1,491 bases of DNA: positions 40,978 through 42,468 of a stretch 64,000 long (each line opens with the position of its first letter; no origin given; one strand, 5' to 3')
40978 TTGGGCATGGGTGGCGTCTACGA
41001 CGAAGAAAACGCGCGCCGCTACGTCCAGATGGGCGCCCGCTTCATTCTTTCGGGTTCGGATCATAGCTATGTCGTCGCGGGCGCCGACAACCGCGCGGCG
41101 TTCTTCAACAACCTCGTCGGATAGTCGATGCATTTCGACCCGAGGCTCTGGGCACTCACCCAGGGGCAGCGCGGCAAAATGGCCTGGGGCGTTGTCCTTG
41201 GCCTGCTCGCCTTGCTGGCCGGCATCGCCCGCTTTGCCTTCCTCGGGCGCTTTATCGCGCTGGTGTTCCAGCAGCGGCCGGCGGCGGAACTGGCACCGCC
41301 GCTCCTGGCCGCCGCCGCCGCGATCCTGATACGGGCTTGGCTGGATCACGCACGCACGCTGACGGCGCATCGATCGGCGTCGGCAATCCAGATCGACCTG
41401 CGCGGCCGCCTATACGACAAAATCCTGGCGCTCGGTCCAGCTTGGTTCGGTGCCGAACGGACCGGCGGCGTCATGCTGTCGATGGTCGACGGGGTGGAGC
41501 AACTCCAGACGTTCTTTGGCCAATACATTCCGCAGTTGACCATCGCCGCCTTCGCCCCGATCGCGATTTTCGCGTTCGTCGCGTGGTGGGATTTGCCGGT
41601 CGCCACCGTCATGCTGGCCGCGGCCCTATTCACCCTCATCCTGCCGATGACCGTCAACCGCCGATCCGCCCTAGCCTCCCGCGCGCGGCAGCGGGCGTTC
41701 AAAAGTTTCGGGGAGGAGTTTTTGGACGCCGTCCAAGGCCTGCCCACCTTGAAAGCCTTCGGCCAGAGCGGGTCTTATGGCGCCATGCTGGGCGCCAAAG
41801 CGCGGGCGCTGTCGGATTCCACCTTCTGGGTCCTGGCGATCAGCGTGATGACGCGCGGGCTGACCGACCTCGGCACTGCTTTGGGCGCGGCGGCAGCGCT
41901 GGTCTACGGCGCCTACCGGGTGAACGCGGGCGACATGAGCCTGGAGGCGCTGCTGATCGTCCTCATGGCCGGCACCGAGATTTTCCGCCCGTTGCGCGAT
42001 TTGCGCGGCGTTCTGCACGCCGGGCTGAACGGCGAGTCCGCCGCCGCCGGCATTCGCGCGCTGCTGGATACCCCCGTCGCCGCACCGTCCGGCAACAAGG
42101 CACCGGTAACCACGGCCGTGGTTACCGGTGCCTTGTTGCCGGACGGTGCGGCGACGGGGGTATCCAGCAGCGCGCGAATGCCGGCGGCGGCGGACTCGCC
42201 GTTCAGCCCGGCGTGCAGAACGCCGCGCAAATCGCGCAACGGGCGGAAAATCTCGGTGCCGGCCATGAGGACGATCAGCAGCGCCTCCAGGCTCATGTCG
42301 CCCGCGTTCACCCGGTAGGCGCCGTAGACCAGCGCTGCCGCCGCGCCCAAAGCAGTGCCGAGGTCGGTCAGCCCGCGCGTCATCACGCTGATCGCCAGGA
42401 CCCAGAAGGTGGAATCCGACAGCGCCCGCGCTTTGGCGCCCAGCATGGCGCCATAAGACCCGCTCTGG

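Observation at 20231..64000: Spacer-less perfect palindrome of at least 43,770 bp (two 21,885-bp arms meeting at 42115|42116)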

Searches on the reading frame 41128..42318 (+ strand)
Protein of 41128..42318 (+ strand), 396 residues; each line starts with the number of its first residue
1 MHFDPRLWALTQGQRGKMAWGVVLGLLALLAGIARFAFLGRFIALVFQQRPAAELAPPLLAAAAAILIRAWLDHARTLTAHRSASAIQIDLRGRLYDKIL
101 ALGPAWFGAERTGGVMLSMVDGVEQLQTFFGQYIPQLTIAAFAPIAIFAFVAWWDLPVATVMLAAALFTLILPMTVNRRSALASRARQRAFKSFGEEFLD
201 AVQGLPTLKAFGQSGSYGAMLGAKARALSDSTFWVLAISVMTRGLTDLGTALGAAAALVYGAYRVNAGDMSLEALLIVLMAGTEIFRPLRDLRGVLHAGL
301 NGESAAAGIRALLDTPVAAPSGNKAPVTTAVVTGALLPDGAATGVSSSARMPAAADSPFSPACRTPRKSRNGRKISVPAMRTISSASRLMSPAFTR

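Call 10: search_protein_families(library=pfam, proteins=[window:41128-42318:+])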
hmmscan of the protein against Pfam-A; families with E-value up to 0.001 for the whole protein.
window:41128-42318:+ (396 aa): 1 family
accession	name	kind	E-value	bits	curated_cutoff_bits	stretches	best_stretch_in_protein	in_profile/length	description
PF00664.28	ABC_membrane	-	1.3e-22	81.3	28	1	22-280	5-265/274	ABC transporter transmembrane region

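Call 12: find_encoding_contigs(protein=window:41128-42318:+, flank=10000, max_places=10)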
Protein window:41128-42318:+ (396 aa): no gene with exactly this product is on record in the collection.

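Call 14: find_related_loci(query=window:41128-42114:+, collection=genome_contigs, flank=10000)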
Query window:41128-42114:+ (329 aa) in genome_contigs; peptide patterns used: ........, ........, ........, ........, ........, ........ (x = any residue, [..] = any of these).
499 stretches matched a pattern; 394 encode a relative of the query (tblastn E <= 1e-3); the best 80 are kept; 80 distinct loci.
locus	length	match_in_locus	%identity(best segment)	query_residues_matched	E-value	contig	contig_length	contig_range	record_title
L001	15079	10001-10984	89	1-328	1e-166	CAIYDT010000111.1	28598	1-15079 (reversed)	MAG: uncultured Acetobacteraceae bacterium isolate KR_bin-0961 genome assembly, contig: bin-0961:111/285, whole genome s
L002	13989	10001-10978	85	1-326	4e-164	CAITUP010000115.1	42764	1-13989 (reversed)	MAG: uncultured Acetobacteraceae bacterium isolate VK_bin-0718 genome assembly, contig: bin-0718:115/170, whole genome s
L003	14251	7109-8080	90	1-324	4e-163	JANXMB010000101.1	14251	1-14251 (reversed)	MAG: Acetobacteraceae bacterium isolate 336R_concoct_378_sub 336R_k141_1518679, whole genome shotgun sequence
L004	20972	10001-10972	89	1-324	8e-160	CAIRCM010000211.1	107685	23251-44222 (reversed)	MAG: uncultured Acetobacteraceae bacterium isolate Umea_bin-06648 genome assembly, contig: bin-06648:211/231, whole geno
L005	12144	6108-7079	89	1-324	2e-158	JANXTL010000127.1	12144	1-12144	MAG: Acetobacteraceae bacterium isolate 338R_metabat_61 338R_k141_979177, whole genome shotgun sequence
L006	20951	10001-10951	76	1-317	1e-153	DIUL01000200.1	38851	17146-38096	MAG TPA_asm: Acetobacteraceae bacterium UBA6159 UBA6159_contig_30799, whole genome shotgun sequence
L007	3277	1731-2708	74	1-329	4e-160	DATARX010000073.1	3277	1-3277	MAG TPA_asm: Rhodopila sp. isolate SMAG_U5505 k141_3574388, whole genome shotgun sequence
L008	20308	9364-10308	77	1-315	4e-153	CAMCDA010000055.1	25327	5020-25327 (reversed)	MAG: Asaia bogorensis isolate MaE-04nov19-372 genome assembly, contig: MaE-04nov19-C2326, whole genome shotgun sequence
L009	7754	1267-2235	74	1-326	2e-149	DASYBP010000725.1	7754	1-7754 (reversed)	MAG TPA_asm: Rhodopila sp. isolate SMAG_U4910 k141_699553, whole genome shotgun sequence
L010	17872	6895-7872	73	1-329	1e-148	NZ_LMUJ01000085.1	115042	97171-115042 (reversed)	Acidisphaera sp. S103 NODE_128_length_114946_cov_8.634132, whole genome shotgun sequence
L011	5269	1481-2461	81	1-327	3e-150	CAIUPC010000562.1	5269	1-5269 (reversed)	MAG: uncultured Acetobacteraceae bacterium isolate VK_bin-0268 genome assembly, contig: bin-0268:562/922, whole genome s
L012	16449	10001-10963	75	1-321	2e-148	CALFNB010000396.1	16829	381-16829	MAG TPA_asm: uncultured Acetobacteraceae bacterium isolate ERR1019366_bin.85_CONCOCT_v1.1_MAG genome assembly, contig: E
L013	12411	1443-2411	74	1-326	7e-148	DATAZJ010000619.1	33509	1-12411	MAG TPA_asm: Rhodopila sp. isolate SMAG_U5702 k141_1266070, whole genome shotgun sequence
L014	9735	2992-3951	75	1-320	5e-146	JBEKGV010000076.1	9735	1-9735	MAG: Acetobacteraceae bacterium isolate SPRUCE 261 SPRUCE_261_76, whole genome shotgun sequence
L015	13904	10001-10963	73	1-321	1e-145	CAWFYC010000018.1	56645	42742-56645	MAG: uncultured Alphaproteobacteria bacterium isolate MFD06714.bin.1.129 genome assembly, contig: contig_24581, whole ge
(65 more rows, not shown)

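Call 22: find_homologous_proteins(query=window:41128-42114:+, max_evalue=1e-50)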
Query window:41128-42114:+ (329 aa): 515 proteins with E <= 1e-50 among 8000 candidates; the best 120 are listed.
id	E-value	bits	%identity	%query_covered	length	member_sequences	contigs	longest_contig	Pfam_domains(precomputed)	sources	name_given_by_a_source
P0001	1.1e-203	694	100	100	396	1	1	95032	PF00664.29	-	-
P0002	4.4e-175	600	88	98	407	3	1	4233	PF00664.29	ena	-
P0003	8.5e-149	513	74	100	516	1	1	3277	PF00005.34,PF00664.29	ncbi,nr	ncbi:MAG TPA: ATP-binding cassette domain-containing protein, partial [Rhodopila sp.]|nr:ATP-binding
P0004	1.1e-148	513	74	99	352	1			PF00664.29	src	-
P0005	5.5e-148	511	74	99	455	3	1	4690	PF00005.34,PF00664.29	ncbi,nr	ncbi:MAG: ATP-binding cassette, subfamily bacterial CydCD, partial [Acetobacteraceae bacterium]|nr:A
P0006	2.0e-146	506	76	96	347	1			PF00664.29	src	-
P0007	3.8e-146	505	74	98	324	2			PF00664.29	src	-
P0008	4.3e-146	504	75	98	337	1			PF00664.29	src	-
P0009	5.0e-146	504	73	100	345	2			PF00664.29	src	-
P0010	2.6e-145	502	72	99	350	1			PF00664.29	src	-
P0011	5.3e-145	501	74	99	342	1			PF00664.29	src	-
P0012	6.8e-145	501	74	97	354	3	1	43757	PF00664.29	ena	-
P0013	7.7e-145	500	73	98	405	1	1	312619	PF00664.29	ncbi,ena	-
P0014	5.7e-144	497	71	100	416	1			PF00005.34,PF00664.29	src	-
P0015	8.4e-144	497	72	99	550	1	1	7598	PF00005.34,PF00664.29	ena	-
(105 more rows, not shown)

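Call 24: search_protein_families(library=pfam, proteins=[L003:7109-10669:+])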
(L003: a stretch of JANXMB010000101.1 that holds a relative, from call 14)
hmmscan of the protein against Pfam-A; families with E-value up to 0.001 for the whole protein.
L003:7109-10669:+ (1186 aa): 18 families
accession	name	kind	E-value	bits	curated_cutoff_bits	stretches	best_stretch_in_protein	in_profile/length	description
PF00005.33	ABC_tran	-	2.7e-66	222.8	25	2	352-498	3-136/137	ABC transporter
PF00664.28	ABC_membrane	-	5.1e-41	141.6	28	2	20-280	3-265/274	ABC transporter transmembrane region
PF02463.25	SMC_N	-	9.7e-13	48.5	40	1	1040-1148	116-211/220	RecF/RecN/SMC N terminal domain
PF13401.12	AAA_22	-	3.6e-09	37.5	27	0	970-1108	8-96/130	AAA domain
PF06414.18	Zeta_toxin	-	6.5e-08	32.7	22.3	0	365-419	21-75/199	Zeta toxin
PF13191.12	AAA_16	-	1.2e-07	32.8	32.6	1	358-514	22-157/167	AAA ATPase domain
PF13304.12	AAA_21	-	6.2e-06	26.9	27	0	364-388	3-27/304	AAA domain, putative AbiEii toxin, Type IV TA system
PF13555.12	AAA_29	-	6.5e-06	26.2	27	0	362-377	24-39/61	P-loop containing region of AAA domain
PF03193.22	RsgA_GTPase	-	7.3e-06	26.3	30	0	967-998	106-137/174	RsgA GTPase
PF07728.20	AAA_5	-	5.1e-05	23.7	22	0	365-396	4-35/139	AAA domain (dynein-related subfamily)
PF00004.35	AAA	-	6.1e-05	23.9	21.2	0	971-1006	2-35/131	ATPase family associated with various cellular activities (AAA)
PF20703.3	nSTAND1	-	0.00011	22.4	27.1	0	345-378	18-51/379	Novel STAND NTPase 1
PF09818.15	ABC_ATPase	-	0.00011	21.8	23.2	0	445-501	133-188/283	P-loop domain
PF13238.12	AAA_18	-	0.00015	22.6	29.4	0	970-989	1-20/128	AAA domain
PF20720.3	nSTAND3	-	0.00015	21.9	27.2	0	969-1000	19-51/155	Novel STAND NTPase 3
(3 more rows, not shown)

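Call 34: search_protein_families(library=ncbifam, proteins=[window:41128-42114:+, L003:7109-10669:+])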
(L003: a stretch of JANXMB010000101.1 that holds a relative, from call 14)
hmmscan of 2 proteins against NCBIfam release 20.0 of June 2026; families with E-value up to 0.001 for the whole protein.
window:41128-42114:+ (329 aa): 14 families
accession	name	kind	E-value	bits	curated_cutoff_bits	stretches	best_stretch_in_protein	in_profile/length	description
TIGR02857.1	CydD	equivalog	3e-49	168.4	435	1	15-328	2-315/529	thiol reductant ABC exporter subunit CydD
NF008379.0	PRK11174.1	equivalog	6.3e-34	117.6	684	1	20-324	26-339/588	heme ABC transporter permease/ATP-binding protein CydD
TIGR03796.1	NHLM_micro_ABC1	equivalog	2.3e-19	69.1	853.3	1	6-295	144-432/710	NHLP family bacteriocin export ABC transporter peptidase/permease/ATPase subunit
TIGR02868.1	CydC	equivalog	4.2e-18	65.3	329.05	1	7-320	4-318/530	thiol reductant ABC exporter subunit CydC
TIGR02203.1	MsbA_lipidA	equivalog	9.6e-12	44.2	602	1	62-325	61-324/572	lipid A export permease/ATP-binding protein MsbA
NF008364.0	PRK11160.1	equivalog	1.2e-11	43.9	630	1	12-289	12-297/575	heme ABC transporter ATP-binding protein/permease CydC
NF045513.1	HepA_fam_ABC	equivalog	1.5e-10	40.2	725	1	65-314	104-353/610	heterocyst formation ABC transporter subunit HepA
TIGR01846.1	type_I_sec_HlyB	subfamily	2.6e-10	39.2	725.55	1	59-292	182-414/694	type I secretion system permease/ATPase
TIGR03375.1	type_I_sec_LssB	subfamily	2.7e-10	39.2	693.1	1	65-323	198-454/696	type I secretion system permease/ATPase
NF010178.0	PRK13657.1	equivalog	2e-07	29.9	733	1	29-275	32-275/588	glucan ABC transporter ATP-binding protein/ permease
TIGR03797.1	NHLM_micro_ABC2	equivalog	1.7e-06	26.8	709.4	1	17-209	137-328/686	NHLP bacteriocin export ABC transporter permease/ATPase subunit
NF052233.1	CphA_assoc_ABC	equivalog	1.7e-06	26.7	880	1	59-314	232-488/766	cyanophycin metabolism-associated ABC transporter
TIGR02204.1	MsbA_rel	hypoth_equivalog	1.8e-06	26.9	780.4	1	41-272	43-274/576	ABC transporter, permease/ATP-binding protein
TIGR00958.1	3a01208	subfamily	6.4e-06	24.7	874.6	1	6-326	151-472/711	antigen peptide transporter 2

L003:7109-10669:+ (1186 aa): 192 families (the best 25 are shown)
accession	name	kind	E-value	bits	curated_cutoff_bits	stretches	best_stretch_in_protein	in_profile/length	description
TIGR02203.1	MsbA_lipidA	equivalog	9.8e-223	740.8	602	2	657-1176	53-569/572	lipid A export permease/ATP-binding protein MsbA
TIGR02204.1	MsbA_rel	hypoth_equivalog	8.1e-212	704.9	780.4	2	672-1176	73-575/576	ABC transporter, permease/ATP-binding protein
TIGR02857.1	CydD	equivalog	3.1e-209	696.3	435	2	15-541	2-529/529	thiol reductant ABC exporter subunit CydD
NF010178.0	PRK13657.1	equivalog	4.4e-190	633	733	2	30-570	33-571/588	glucan ABC transporter ATP-binding protein/ permease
NF008381.0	PRK11176.1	equivalog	7e-183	609.1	867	2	673-1178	77-581/582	lipid A ABC transporter ATP-binding protein/permease MsbA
NF045513.1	HepA_fam_ABC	equivalog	1.2e-181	605.3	725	2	64-560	103-600/610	heterocyst formation ABC transporter subunit HepA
NF052233.1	CphA_assoc_ABC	equivalog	2.2e-174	581.9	880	2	6-579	174-753/766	cyanophycin metabolism-associated ABC transporter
TIGR01846.1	type_I_sec_HlyB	subfamily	4.8e-170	567.2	725.55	2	36-569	159-692/694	type I secretion system permease/ATPase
TIGR02868.1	CydC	equivalog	3.4e-167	557.3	329.05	2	613-1136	2-530/530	thiol reductant ABC exporter subunit CydC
NF008364.0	PRK11160.1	equivalog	1.4e-165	552.2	630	2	678-1175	77-574/575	heme ABC transporter ATP-binding protein/permease CydC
NF008379.0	PRK11174.1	equivalog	1.5e-165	552.2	684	2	17-567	23-582/588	heme ABC transporter permease/ATP-binding protein CydD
TIGR03375.1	type_I_sec_LssB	subfamily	3.3e-162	541.3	693.1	2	65-554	198-687/696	type I secretion system permease/ATPase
NF008055.0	PRK10789.1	equivalog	2.7e-161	538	845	2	664-1181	60-577/590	SmdA family multidrug ABC transporter permease/ATP-binding protein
TIGR00958.1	3a01208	subfamily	2.8e-158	528.4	874.6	2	6-565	151-710/711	antigen peptide transporter 2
TIGR03796.1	NHLM_micro_ABC1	equivalog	5.1e-158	527.4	853.3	2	6-566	144-709/710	NHLP family bacteriocin export ABC transporter peptidase/permease/ATPase subunit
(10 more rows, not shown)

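Call 51: find_encoding_contigs(protein=P0002, flank=10000, max_places=4)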
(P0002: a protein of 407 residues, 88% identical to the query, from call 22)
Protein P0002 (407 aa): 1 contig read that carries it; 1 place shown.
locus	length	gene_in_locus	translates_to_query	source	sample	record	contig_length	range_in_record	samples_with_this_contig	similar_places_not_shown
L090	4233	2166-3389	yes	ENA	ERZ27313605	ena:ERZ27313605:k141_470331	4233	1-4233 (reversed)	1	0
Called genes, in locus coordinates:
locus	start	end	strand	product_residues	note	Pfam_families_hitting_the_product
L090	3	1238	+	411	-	?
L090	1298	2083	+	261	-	PF03328:HpcH_HpaI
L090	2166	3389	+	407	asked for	PF00664:ABC_membrane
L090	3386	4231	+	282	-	?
